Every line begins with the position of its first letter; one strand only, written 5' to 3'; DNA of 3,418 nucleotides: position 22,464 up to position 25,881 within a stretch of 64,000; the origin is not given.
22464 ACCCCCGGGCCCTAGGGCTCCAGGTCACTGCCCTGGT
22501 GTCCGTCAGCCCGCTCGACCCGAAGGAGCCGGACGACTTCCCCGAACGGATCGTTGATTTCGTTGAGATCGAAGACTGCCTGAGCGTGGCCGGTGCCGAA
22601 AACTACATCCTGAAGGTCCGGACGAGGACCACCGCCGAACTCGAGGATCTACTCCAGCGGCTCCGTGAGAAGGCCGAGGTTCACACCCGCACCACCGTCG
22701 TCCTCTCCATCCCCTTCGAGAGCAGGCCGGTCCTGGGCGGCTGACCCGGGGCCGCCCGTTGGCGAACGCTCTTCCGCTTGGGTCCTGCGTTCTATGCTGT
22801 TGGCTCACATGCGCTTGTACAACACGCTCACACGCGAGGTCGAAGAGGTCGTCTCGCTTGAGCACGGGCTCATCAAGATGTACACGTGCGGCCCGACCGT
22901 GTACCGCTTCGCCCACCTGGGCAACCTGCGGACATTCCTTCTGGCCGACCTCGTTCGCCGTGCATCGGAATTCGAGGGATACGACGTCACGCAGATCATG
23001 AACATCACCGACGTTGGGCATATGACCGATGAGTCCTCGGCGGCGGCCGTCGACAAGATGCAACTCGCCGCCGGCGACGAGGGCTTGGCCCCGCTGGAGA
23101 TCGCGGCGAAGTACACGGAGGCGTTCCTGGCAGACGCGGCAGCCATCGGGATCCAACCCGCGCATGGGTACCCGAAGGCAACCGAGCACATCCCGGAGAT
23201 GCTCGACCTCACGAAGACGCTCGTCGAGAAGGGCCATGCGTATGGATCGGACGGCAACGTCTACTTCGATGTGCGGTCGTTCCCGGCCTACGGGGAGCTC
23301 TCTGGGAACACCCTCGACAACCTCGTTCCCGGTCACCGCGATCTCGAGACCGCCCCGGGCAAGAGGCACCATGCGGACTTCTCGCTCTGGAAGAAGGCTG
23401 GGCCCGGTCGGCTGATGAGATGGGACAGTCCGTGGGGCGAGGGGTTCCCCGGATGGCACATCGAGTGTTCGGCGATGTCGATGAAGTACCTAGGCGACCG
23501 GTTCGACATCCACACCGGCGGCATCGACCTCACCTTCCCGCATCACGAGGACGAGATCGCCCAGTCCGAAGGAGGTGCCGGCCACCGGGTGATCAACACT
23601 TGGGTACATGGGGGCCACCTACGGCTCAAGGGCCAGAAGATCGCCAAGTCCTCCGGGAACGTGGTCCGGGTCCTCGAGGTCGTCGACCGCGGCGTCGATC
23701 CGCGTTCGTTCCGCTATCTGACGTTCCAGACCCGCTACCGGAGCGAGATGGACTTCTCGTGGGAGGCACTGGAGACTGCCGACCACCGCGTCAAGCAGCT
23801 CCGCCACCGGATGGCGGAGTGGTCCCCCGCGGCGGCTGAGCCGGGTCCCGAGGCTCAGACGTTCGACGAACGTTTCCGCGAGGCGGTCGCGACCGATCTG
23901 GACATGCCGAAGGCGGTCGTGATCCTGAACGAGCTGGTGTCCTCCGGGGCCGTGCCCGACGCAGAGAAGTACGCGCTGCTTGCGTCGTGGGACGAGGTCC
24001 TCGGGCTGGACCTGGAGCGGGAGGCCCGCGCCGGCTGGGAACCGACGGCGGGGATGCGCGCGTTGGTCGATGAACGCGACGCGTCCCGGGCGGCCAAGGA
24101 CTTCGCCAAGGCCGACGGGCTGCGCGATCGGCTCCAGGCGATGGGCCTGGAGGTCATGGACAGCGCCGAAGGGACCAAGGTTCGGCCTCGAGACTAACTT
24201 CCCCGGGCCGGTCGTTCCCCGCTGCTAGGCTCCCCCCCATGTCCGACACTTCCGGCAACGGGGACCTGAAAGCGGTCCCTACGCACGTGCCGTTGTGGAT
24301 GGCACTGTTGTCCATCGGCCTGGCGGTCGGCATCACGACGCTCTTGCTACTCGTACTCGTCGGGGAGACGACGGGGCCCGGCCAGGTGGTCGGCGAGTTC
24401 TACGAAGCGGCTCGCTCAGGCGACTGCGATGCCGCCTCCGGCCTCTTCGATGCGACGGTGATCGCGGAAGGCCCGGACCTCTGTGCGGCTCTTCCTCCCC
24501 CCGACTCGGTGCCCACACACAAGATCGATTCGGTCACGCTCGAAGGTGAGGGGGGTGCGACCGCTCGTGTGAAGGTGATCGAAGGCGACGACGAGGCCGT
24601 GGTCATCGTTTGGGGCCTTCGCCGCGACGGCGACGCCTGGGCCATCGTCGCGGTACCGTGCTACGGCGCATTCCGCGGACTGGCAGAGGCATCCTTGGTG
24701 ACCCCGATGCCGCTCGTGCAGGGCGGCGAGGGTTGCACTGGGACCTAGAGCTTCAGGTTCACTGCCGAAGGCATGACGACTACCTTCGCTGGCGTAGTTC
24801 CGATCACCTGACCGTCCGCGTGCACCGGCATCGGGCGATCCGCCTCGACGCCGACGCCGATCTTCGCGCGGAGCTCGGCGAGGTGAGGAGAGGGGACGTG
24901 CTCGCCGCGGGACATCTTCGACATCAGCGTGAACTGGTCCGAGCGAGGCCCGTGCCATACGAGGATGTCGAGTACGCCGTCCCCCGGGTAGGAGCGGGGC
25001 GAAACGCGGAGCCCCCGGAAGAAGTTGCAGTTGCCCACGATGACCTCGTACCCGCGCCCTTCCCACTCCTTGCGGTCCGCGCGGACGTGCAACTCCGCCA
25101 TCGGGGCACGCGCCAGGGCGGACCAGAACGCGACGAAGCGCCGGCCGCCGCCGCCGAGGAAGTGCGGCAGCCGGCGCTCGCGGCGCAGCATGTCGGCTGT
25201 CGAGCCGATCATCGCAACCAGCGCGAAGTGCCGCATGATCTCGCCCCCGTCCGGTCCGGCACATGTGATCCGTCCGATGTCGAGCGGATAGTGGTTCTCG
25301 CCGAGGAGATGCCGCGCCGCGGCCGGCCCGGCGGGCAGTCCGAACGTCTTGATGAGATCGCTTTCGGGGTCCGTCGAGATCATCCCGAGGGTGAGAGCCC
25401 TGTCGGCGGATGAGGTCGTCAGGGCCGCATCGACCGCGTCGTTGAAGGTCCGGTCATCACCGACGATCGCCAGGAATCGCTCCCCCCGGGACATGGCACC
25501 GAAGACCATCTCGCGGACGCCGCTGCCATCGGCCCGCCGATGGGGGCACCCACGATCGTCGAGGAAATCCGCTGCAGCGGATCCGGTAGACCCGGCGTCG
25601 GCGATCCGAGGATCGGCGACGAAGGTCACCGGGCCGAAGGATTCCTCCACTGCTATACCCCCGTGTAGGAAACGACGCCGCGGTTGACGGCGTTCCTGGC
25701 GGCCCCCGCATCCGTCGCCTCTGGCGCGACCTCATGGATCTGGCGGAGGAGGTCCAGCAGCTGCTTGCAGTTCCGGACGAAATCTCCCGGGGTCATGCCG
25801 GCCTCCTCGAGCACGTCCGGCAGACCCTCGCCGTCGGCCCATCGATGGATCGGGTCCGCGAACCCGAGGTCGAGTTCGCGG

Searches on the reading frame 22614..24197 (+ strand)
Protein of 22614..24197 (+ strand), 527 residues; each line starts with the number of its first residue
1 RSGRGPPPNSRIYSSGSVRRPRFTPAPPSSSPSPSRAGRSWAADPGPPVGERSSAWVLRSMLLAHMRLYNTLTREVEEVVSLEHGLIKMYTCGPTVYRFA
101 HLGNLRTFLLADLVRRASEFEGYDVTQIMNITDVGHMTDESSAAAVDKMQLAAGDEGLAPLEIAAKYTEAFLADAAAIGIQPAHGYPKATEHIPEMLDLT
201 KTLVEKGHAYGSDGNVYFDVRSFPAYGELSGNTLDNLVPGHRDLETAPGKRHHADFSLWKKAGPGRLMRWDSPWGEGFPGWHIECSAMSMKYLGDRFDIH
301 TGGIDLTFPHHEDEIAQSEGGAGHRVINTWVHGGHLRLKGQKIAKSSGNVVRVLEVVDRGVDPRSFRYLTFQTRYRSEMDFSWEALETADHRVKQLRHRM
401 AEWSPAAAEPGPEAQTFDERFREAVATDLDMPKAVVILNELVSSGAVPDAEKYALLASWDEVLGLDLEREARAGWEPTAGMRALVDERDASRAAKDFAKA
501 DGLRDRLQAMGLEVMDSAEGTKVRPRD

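Call 89: search_protein_families(library=pfam, proteins=[window:22614-24197:+], max_evalue=0.001)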
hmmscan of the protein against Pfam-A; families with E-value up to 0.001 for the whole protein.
window:22614-24197:+ (527 aa): 4 families
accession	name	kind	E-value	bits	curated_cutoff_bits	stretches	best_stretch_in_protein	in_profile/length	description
PF01406.26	tRNA-synt_1e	-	4.5e-94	315.6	27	1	80-389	3-299/301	tRNA synthetases class I (C) catalytic domain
PF09334.17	tRNA-synt_1g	-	5e-12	45.7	20.1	2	321-386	306-371/391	tRNA synthetases class I (M)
PF01921.24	tRNA-synt_1f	-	3.3e-05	23.4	27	0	339-398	279-337/360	tRNA synthetases class I (K)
PF23493.1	CysS_C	-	0.00015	22.2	23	1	479-524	6-51/51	Cysteinyl-tRNA ligase anticodon binding domain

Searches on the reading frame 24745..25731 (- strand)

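Call 89: search_protein_families(library=pfam, proteins=[window:24745-25731:-], max_evalue=0.001)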
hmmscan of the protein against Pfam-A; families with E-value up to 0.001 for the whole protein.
window:24745-25731:- (328 aa): 1 family
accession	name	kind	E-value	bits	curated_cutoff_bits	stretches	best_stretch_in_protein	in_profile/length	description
PF19279.4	YegS_C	-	2.7e-19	69.9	27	1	203-326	32-156/158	YegS C-terminal NAD kinase beta sandwich-like domain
